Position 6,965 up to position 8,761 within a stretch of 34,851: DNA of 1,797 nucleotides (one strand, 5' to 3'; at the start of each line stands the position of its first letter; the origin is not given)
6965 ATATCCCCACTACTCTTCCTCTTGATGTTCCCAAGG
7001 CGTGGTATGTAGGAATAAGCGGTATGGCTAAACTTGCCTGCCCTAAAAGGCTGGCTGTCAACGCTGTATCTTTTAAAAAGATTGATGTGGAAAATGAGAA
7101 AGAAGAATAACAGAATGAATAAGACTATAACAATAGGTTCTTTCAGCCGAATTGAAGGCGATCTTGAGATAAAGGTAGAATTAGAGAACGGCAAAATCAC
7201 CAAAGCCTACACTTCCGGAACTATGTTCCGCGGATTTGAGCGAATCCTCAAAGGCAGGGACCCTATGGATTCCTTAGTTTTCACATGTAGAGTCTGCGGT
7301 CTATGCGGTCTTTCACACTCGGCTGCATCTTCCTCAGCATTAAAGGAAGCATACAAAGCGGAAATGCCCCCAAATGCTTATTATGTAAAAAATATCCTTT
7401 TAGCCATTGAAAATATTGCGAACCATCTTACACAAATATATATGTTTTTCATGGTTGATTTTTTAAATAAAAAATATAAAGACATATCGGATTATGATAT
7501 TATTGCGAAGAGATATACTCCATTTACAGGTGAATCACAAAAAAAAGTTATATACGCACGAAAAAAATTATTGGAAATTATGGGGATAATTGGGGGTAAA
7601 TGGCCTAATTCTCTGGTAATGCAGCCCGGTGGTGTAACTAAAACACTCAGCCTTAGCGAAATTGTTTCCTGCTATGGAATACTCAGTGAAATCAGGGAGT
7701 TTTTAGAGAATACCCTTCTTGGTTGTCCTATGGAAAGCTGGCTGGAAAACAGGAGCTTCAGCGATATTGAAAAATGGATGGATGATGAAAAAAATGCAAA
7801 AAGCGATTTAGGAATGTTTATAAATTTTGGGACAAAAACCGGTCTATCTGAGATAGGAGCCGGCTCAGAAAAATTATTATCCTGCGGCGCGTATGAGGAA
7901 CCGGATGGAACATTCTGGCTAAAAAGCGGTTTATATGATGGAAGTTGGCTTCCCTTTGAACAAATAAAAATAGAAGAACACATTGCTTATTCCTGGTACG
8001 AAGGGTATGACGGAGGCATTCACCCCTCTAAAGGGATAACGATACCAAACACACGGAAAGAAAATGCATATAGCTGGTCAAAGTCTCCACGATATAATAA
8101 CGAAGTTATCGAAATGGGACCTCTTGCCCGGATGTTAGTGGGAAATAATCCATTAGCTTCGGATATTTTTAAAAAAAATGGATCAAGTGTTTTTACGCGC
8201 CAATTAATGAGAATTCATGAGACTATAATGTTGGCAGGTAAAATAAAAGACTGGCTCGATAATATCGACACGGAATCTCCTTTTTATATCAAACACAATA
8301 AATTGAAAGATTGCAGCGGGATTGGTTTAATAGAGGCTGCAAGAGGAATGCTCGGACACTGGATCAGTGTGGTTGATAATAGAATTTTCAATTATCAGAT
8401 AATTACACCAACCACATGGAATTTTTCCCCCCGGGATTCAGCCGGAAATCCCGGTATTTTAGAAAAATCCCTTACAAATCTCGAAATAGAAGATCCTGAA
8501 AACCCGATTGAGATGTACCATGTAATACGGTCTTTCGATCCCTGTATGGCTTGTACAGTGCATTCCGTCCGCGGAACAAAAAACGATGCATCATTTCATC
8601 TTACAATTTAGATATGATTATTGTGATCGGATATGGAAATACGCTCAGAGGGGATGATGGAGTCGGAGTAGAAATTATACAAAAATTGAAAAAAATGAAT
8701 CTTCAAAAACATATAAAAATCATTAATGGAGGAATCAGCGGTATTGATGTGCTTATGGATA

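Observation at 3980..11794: HupUV/HupT/HupR-like H2-sensing cassette with non-canonical wiring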

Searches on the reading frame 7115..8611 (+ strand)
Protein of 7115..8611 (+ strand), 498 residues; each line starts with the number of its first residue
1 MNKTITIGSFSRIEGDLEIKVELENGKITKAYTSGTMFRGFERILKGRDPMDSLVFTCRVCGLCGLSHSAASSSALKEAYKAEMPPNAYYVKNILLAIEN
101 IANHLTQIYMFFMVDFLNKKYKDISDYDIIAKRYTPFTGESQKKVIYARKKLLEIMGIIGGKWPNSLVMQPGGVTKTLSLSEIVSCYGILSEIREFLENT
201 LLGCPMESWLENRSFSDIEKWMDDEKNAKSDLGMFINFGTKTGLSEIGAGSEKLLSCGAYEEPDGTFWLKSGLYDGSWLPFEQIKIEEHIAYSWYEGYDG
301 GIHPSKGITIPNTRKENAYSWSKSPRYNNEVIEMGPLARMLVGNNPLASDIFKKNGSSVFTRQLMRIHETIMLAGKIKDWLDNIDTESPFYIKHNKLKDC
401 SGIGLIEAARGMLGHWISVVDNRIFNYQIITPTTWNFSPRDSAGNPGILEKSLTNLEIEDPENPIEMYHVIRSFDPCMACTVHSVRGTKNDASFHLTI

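Call 6: search_protein_families(library=pfam, proteins=[window:7115-8611:+], max_evalue=0.01)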
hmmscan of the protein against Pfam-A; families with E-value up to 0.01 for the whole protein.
window:7115-8611:+ (498 aa): 1 family
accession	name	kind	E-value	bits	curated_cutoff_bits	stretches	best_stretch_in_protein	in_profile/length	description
PF00374.24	NiFeSe_Hases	-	2.7e-85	287.7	25.8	2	147-483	158-508/508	Nickel-dependent hydrogenase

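Call 7: search_protein_families(library=ncbifam, proteins=[window:7115-8611:+], max_evalue=0.001)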
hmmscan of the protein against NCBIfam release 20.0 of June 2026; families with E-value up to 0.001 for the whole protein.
window:7115-8611:+ (498 aa): 13 families
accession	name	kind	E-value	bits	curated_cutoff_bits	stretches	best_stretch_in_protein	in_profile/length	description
NF033181.1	NiFeSe_hydrog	equivalog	7.3e-116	388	600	2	240-491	242-503/507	nickel-dependent hydrogenase large subunit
NF045518.1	H2_NiFeSe_large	exception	6e-93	312.3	780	2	243-485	219-482/485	NiFeSe hydrogenase large subunit HysA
NF007778.0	PRK10467.1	equivalog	5.3e-68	229.7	969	3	1-117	1-117/567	hydrogenase 2 large subunit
NF007550.0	PRK10170.1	equivalog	2.5e-53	181.4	1101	2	290-485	369-584/597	Ni/Fe-hydrogenase large subunit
TIGR03295.1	frhA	equivalog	2.8e-33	115.5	392.5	2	281-485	231-397/412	coenzyme F420 hydrogenase subunit alpha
NF040828.1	sulfhyd_ShyA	equivalog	2.3e-25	89.4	700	2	5-182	3-172/415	NAD(P)-dependent hydrogenase/sulfhydrogenase 2 subunit alpha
NF041785.2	VhuA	equivalog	7.3e-20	70.9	800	1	4-183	3-181/418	F420-non-reducing hydrogenase Vhu subunit A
NF040832.1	sulfhyd_HydA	equivalog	4.3e-15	55.7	880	1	357-486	299-425/426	NADPH-dependent hydrogenase/sulfhydrogenase 1 subunit alpha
NF004739.1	PRK06075.1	equivalog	6.6e-08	31.7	360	1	14-110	13-110/384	NADH-quinone oxidoreductase subunit D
TIGR01962.1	NuoD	equivalog_domain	5.9e-06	25.4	459.35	1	15-109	16-111/386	NADH dehydrogenase (quinone) subunit D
NF040602.1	F420_dehyd_FpoD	exception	0.00014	21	600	1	15-109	21-116/372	F420H2 dehydrogenase subunit FpoD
NF005649.0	PRK07415.1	equivalog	0.00086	18.4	583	0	33-111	43-121/394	NAD(P)H-quinone oxidoreductase subunit H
NF008974.0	PRK12322.1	equivalog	0.00086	18.4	522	0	19-108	24-114/366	NADH-quinone oxidoreductase subunit D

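Call 10: search_solved_structures(query=window:7115-8611:+, max_evalue=0.00001, show_alignments=1)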
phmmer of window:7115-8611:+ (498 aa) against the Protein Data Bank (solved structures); distinct sequences matched with E-value up to 0.00001: 70 (the best 60 are shown).
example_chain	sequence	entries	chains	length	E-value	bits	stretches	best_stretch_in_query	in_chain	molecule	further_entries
7uus_A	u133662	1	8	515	1.1e-108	367.3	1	7-483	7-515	Hydrogenase-2, large subunit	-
7utd_A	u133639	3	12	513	1.2e-108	367.2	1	7-483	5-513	Hydrogenase-2, large subunit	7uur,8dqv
5jsu_B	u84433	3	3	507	3.5e-71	243.6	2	243-487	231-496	Periplasmic [NiFeSe] hydrogenase, large subunit, selenocysteine-containing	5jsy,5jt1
6rtp_B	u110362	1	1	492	6.6e-70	239.4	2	243-483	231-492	Periplasmic [NiFeSe] hydrogenase, large subunit, selenocysteine-containing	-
5jsh_B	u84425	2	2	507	1.1e-69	238.6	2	243-487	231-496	Periplasmic [NiFeSe] hydrogenase, large subunit, selenocysteine-containing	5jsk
6z8o_B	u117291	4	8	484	1.6e-69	238.2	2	243-483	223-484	Periplasmic [NiFeSe] hydrogenase, large subunit, selenocysteine-containing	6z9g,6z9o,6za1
6ru9_B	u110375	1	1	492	1.7e-69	238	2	243-483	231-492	Periplasmic [NiFeSe] hydrogenase, large subunit, selenocysteine-containing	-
6z8m_B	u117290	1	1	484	4.1e-69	236.8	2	243-483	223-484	Periplasmic [NiFeSe] hydrogenase, large subunit, selenocysteine-containing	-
6ruc_B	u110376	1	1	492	4.5e-69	236.7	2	243-483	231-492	Periplasmic [NiFeSe] hydrogenase, large subunit, selenocysteine-containing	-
3ze6_B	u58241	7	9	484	5.6e-69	236.3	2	243-483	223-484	PERIPLASMIC [NIFESE] HYDROGENASE, LARGE SUBUNIT, SELENOCYS SELENOCYSTEINE-CONTAINING | PERIPLASMIC [NIFESE] HYDROGENASE, LARGE SUBUNIT, SELENOCYSTEINE-CONTAININ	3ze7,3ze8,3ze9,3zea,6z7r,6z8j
2wpn_B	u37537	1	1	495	6.4e-69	236.1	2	243-483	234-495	PERIPLASMIC [NIFESE] HYDROGENASE, LARGE SUBUNIT, SELENOCYSTEINE-CONTAINING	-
1e3d_B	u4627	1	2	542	2.4e-67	230.9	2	265-483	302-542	[NiFe] hydrogenase large subunit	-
1cc1_L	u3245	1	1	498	3.9e-67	230.3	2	240-483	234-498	HYDROGENASE (LARGE SUBUNIT)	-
4kl8_L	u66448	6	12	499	1e-66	228.9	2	240-483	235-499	Nickel-dependent hydrogenase large subunit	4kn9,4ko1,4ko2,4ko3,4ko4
1h2a_L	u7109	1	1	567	4.2e-66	226.8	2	279-492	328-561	HYDROGENASE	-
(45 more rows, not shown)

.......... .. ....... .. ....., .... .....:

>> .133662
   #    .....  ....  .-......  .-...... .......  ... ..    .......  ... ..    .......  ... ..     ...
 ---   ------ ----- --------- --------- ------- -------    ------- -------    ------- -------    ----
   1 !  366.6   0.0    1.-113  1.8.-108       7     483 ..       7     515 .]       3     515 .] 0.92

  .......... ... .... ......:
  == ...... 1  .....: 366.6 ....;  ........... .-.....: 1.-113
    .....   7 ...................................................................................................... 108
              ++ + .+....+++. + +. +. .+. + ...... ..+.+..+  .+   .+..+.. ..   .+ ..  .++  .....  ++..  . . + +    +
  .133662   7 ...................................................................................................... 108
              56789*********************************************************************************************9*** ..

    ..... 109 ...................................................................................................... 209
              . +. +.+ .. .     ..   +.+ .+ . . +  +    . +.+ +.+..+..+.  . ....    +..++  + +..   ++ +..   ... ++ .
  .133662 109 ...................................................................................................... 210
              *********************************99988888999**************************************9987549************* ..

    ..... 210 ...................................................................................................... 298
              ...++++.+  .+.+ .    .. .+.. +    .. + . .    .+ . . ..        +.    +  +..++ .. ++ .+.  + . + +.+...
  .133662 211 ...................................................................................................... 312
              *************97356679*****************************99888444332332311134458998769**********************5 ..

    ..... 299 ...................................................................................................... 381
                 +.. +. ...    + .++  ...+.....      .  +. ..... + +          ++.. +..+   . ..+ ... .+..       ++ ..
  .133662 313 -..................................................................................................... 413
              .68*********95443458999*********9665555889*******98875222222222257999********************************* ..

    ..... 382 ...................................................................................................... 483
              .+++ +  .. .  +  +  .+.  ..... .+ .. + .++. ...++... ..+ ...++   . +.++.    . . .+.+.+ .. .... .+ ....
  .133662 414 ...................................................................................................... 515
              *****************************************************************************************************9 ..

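Call 12: find_homologous_proteins(query=window:7115-8611:+, max_evalue=1e-20)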
Query window:7115-8611:+ (498 aa): 3578 proteins with E <= 1e-20 among 8000 candidates; the best 120 are listed.
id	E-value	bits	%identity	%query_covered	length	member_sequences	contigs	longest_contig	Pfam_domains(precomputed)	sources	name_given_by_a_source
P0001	0.0e+0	1112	96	100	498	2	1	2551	PF00374.25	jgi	-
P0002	0.0e+0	1018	86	100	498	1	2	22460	PF00374.25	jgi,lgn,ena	-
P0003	7.8e-276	934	79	99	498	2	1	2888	PF00374.25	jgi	-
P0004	2.1e-275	932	78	100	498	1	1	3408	PF00374.25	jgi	-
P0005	8.7e-273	924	77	100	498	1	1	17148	PF00374.25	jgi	-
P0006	1.3e-271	920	78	100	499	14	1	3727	PF00374.25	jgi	-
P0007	1.1e-268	910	76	100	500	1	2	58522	PF00374.25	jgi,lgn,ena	-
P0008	2.1e-183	629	54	100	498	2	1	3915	PF00374.25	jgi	-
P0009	8.3e-183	627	54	100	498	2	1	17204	PF00374.25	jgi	-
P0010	5.2e-181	621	53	100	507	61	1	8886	PF00374.25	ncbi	-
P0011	2.1e-178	612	51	100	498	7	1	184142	PF00374.25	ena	-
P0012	3.8e-178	611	52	100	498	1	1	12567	PF00374.25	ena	-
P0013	1.2e-177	610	51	100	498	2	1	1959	PF00374.25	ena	-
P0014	2.8e-177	609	51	97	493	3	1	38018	PF00374.25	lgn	-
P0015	3.3e-177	608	51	96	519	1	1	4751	PF00374.25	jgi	jgi:Ni,Fe-hydrogenase I large subunit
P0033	2.2e-171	589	51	98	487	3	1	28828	PF00374.25,PF27537.1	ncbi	-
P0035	1.5e-170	586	52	98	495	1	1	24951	PF00374.25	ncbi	-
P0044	8.1e-170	584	50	98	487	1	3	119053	PF00374.25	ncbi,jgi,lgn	jgi:Ni,Fe-hydrogenase I large subunit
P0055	6.8e-168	578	50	98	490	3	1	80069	PF00374.25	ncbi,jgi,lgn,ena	-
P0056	1.0e-167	577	50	98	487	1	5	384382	PF00374.25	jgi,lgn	-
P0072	2.5e-163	563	49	98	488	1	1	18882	PF00374.25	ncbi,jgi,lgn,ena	-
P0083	1.5e-155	537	47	99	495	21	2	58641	PF00374.25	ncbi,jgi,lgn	-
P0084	1.4e-154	534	46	100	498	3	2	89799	PF00374.25,PF27537.1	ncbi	-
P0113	4.0e-149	516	46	97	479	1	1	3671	PF00374.25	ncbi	-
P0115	6.2e-149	515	45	97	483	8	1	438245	PF00374.25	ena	-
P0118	7.9e-149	515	45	97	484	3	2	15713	PF00374.25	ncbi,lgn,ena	-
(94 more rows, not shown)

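Call 16: search_dna_similar(query=window:7115-8611:+, collection=plasmids, mode=protein, max_rows=30)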
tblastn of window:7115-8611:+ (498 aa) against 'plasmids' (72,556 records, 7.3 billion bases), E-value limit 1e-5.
Records with a match: 131; places in all: 182; records where one place covers at least 80% of the query: 121.
Best place of each record, by identity: <60% 131.
By first word of the organism name: Rhizobium 25; Azospirillum 14; Escherichia 13; Bradyrhizobium 10; Sinorhizobium 7; Alteromonas 7; Mesorhizobium 6; Cupriavidus 4; Paraburkholderia 3; Clostridium 3; and 30 more.
By predicted mobility (MOB-suite, as given by PLSDB): non-mobilizable 70; conjugative 41; mobilizable 20.
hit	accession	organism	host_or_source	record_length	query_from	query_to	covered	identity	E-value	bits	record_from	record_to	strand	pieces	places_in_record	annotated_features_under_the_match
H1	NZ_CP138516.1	Variovorax paradoxus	Legume root,PacBio whole genome assembly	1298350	5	492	98%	38.9%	7e-119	391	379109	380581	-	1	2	none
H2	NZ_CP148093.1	Rhizobium sp. T1470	Medicago sativa,cell culture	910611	5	483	96%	39.7%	3e-113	375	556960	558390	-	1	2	nickel-dependent hydrogenase large subunit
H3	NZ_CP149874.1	Rhizobium sp. T1473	-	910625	5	483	96%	39.7%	3e-113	375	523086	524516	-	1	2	nickel-dependent hydrogenase large subunit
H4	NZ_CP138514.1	Variovorax paradoxus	Legume root,PacBio whole genome assembly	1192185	5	492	98%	38.8%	6e-119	391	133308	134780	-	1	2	none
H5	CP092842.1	Bradyrhizobium sp. 62B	Arachis hypogaea L.,cell ...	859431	5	483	96%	39.3%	5e-111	369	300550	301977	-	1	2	nickel-dependent hydrogenase large subunit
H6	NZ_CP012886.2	Mycobacterium intracellulare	sputum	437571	7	487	97%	38.9%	3e-109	363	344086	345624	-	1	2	nickel-dependent hydrogenase large subunit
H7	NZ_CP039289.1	Cupriavidus necator H16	single cell,sludge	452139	5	483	96%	38.9%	8e-116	382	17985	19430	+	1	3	nickel-dependent hydrogenase large subunit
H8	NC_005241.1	Cupriavidus necator H16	-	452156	5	483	96%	38.9%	8e-116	382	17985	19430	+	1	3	nickel-dependent hydrogenase large subunit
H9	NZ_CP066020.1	Cupriavidus necator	-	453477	5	483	96%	38.9%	8e-116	382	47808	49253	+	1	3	nickel-dependent hydrogenase large subunit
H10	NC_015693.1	Runella slithyformis DSM 19594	fresh water lake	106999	1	484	97%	38.3%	5e-109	363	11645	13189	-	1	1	nickel-dependent hydrogenase large subunit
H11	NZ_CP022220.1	Bradyrhizobium guangxiense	peanut,cell culture,roots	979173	5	483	96%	38.7%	4e-108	360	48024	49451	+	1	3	nickel-dependent hydrogenase large subunit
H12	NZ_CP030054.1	Bradyrhizobium guangzhouense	Arachis hypogaea,Microbe,nodule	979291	5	483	96%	38.7%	4e-108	360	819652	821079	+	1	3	nickel-dependent hydrogenase large subunit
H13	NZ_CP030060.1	Bradyrhizobium sp. CCBAU 53351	Arachis hypogaea,Microbe,nodule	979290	5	483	96%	38.7%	4e-108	360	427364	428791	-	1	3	nickel-dependent hydrogenase large subunit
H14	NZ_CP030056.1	Bradyrhizobium sp. CCBAU 53340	Arachis hypogaea,Microbe,nodule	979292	5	483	96%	38.7%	4e-108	360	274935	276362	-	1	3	nickel-dependent hydrogenase large subunit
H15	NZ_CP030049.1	Bradyrhizobium sp. CCBAU 53338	Arachis hypogaea,Microbe,nodule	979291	5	483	96%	38.7%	4e-108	360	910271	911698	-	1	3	nickel-dependent hydrogenase large subunit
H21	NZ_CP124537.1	Fuscovulum ytuae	pure culture,sediment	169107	5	483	96%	38.0%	2e-97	329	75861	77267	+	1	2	nickel-dependent hydrogenase large subunit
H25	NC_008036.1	Sphingopyxis alaskensis RB2256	-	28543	3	484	97%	37.4%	4e-97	328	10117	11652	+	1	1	nickel-dependent hydrogenase large subunit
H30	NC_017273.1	Thermus thermophilus SG0.5JP17-16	-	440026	2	484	97%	36.8%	2e-107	358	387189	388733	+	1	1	nickel-dependent hydrogenase large subunit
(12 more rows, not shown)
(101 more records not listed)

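Call 17: get_annotated_region(hit=H8, flank=6000)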
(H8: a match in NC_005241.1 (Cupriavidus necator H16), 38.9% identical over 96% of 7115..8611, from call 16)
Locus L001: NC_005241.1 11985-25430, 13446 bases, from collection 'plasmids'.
description: Cupriavidus necator H16 megaplasmid pHG1, complete sequence
organism: Cupriavidus necator H16 (NCBI taxid 381666)
taxonomy: Bacteria; Pseudomonadota; Betaproteobacteria; Burkholderiales; Burkholderiaceae; Cupriavidus; Cupriavidus necator; Cupriavidus necator H16
host: -; source: -; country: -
typing (MOB-suite, as given by PLSDB): conjugative; replicon rep_cluster_120; relaxase MOBH,MOBP; mating-pair formation MPF_T
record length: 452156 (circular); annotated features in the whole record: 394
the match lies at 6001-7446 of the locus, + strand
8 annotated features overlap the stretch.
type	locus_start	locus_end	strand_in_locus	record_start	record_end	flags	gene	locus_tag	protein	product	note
CDS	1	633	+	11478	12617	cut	hypD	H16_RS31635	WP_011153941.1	hydrogenase formation protein HypD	GO:0036211 - protein modification process [Evidence IEA]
CDS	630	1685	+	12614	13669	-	hypE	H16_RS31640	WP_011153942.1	hydrogenase maturation carbamoyl dehydratase HypE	-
CDS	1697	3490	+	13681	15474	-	-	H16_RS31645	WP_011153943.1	hydrogenase maturation protein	-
CDS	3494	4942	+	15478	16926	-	-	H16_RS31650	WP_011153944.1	sigma-54 dependent transcriptional regulator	GO:0006355 - regulation of DNA-templated transcription [Evidence IEA]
CDS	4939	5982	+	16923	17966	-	-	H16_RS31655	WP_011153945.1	regulatory [NiFe] hydrogenase small subunit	-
CDS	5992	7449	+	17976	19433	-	-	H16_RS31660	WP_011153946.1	nickel-dependent hydrogenase large subunit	-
CDS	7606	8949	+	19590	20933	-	-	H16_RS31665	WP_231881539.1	ATP-binding protein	-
CDS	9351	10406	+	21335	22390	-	-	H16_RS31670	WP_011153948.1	HoxN/HupN/NixA family nickel/cobalt transporter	GO:0000041 - transition metal ion transport [Evidence IEA]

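Call 25: find_encoding_contigs(protein=P0002, flank=10000, max_places=3)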
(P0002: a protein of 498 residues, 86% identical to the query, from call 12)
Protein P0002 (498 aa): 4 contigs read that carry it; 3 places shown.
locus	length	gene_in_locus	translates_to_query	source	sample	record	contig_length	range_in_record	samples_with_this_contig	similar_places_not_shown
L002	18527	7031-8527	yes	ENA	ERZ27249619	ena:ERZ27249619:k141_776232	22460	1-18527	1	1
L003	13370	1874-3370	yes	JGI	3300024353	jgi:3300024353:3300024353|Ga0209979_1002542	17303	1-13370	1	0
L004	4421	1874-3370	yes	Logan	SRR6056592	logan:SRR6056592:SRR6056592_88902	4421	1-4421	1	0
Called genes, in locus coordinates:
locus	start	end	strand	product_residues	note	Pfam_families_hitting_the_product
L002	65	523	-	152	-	PF13490:zf-HC2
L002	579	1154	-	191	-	PF04542:Sigma70_r2, PF08281:Sigma70_r4_2, PF04545:Sigma70_r4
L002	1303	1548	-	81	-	PF07615:Ykof (weak)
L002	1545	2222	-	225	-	PF01209:Ubie_methyltran, PF01728:FtsJ (weak), PF13489:Methyltransf_23, PF07021:MetW, PF13847:Methyltransf_31, PF08241:Methyltransf_11, PF08242:Methyltransf_12, PF13649:Methyltransf_25, +2 more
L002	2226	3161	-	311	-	PF04055:Radical_SAM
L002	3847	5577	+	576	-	PF00072:Response_reg, PF01597:GCV_H, PF00072:Response_reg, PF01750:HycI (weak)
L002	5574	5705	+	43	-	-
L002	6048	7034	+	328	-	PF01058:Oxidored_q6, PF14720:NiFe_hyd_SSU_C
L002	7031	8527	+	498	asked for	PF00374:NiFeSe_Hases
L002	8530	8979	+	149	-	PF01750:HycI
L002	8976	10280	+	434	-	PF00989:PAS, PF08448:PAS_4, PF13188:PAS_8 (weak), PF13426:PAS_9, PF00512:HisKA, PF02518:HATPase_c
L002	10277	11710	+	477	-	PF00072:Response_reg, PF00158:Sigma54_activat, PF14532:Sigma54_activ_2, PF00004:AAA (weak), PF07724:AAA_2, PF07728:AAA_5, PF25601:AAA_lid_14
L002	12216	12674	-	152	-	PF01750:HycI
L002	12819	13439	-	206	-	PF13183:Fer4_8 (faint), PF12797:Fer4_2 (weak), PF12837:Fer4_6 (weak), PF13237:Fer4_10 (weak), PF00037:Fer4, PF12838:Fer4_7, PF13187:Fer4_9, PF14697:Fer4_21 (weak), +1 more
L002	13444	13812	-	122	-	PF03334:PhaG_MnhG_YufB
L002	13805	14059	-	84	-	PF04066:MrpF_PhaF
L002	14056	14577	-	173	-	PF01899:MNHE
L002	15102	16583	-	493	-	PF00662:Proton_antipo_N (weak), PF10125:NADHdeh_related, PF00361:Proton_antipo_M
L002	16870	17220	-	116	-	PF00420:Oxidored_q2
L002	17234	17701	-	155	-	PF04039:MnhB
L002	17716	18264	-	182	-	PF13244:MbhD, PF00499:Oxidored_q3 (faint), PF20501:MbhE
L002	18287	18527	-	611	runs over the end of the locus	PF00662:Proton_antipo_N (weak), PF00361:Proton_antipo_M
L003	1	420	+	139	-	?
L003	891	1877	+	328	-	PF01058:Oxidored_q6, PF14720:NiFe_hyd_SSU_C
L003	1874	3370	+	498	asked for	PF00374:NiFeSe_Hases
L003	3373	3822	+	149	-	PF01750:HycI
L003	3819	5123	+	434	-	PF00989:PAS, PF08448:PAS_4, PF13188:PAS_8 (weak), PF13426:PAS_9, PF00512:HisKA, PF02518:HATPase_c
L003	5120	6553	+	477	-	PF00072:Response_reg, PF00158:Sigma54_activat, PF14532:Sigma54_activ_2, PF00004:AAA (weak), PF07724:AAA_2, PF07728:AAA_5, PF25601:AAA_lid_14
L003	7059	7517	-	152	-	PF01750:HycI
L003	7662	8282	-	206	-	PF13183:Fer4_8 (faint), PF12797:Fer4_2 (weak), PF12837:Fer4_6 (weak), PF13237:Fer4_10 (weak), PF00037:Fer4, PF12838:Fer4_7, PF13187:Fer4_9, PF14697:Fer4_21 (weak), +1 more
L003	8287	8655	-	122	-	PF03334:PhaG_MnhG_YufB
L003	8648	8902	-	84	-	PF04066:MrpF_PhaF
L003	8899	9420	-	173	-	PF01899:MNHE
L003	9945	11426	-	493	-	PF00662:Proton_antipo_N (weak), PF10125:NADHdeh_related, PF00361:Proton_antipo_M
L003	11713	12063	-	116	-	PF00420:Oxidored_q2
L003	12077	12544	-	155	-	PF04039:MnhB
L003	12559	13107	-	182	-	PF13244:MbhD, PF00499:Oxidored_q3 (faint), PF20501:MbhE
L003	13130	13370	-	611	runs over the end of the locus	PF00662:Proton_antipo_N (weak), PF00361:Proton_antipo_M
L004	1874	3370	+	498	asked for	PF00374:NiFeSe_Hases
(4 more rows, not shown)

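Call 26: find_encoding_contigs(protein=P0007, flank=10000, max_places=3)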
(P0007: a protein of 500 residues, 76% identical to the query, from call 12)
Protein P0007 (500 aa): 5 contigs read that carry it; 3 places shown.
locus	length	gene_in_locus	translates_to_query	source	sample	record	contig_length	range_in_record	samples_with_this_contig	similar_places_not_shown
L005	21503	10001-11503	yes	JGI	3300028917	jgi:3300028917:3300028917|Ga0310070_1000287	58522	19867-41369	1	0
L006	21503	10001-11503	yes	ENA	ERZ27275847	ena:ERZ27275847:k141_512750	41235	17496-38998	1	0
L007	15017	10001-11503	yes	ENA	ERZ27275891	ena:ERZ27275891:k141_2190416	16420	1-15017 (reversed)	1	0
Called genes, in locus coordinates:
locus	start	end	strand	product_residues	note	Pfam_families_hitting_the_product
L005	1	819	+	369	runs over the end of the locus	PF04432:FrhB_FdhB_C (faint), PF13484:Fer4_16 (faint), PF13183:Fer4_8 (weak)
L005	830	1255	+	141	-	PF02662:FlpD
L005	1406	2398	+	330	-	PF01058:Oxidored_q6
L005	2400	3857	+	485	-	PF27537:HoxH, PF00374:NiFeSe_Hases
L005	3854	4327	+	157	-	PF01750:HycI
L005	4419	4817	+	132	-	PF00072:Response_reg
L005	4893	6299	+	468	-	PF25323:6TM_PilS (weak), PF00512:HisKA, PF02518:HATPase_c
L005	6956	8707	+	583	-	PF00072:Response_reg, PF01597:GCV_H, PF00072:Response_reg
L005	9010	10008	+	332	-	PF01058:Oxidored_q6, PF14720:NiFe_hyd_SSU_C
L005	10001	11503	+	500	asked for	PF00374:NiFeSe_Hases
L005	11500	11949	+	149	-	PF01750:HycI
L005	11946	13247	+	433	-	PF00989:PAS, PF13426:PAS_9, PF00512:HisKA, PF02518:HATPase_c, PF14501:HATPase_c_5 (weak)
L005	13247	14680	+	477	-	PF00072:Response_reg, PF00158:Sigma54_activat, PF14532:Sigma54_activ_2, PF00004:AAA (weak), PF07724:AAA_2 (weak), PF07728:AAA_5, PF25601:AAA_lid_14, PF02954:HTH_8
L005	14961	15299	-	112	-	-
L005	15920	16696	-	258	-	PF13191:AAA_16 (faint), PF01695:IstB_IS21, PF07728:AAA_5 (faint), PF13481:AAA_25 (weak), PF00308:Bac_DnaA, PF20720:nSTAND3 (weak), PF00004:AAA (weak)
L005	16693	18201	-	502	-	PF00665:rve (faint), PF22483:Mu-transpos_C_2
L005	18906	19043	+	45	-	-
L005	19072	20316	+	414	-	PF04230:PS_pyruv_trans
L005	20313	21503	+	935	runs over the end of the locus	PF01073:3Beta_HSD (weak), PF01370:Epimerase, PF07993:NAD_binding_4, PF16363:GDP_Man_Dehyd, PF00501:AMP-binding, PF23562:AMP-binding_C_3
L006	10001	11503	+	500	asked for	PF00374:NiFeSe_Hases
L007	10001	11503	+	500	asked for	PF00374:NiFeSe_Hases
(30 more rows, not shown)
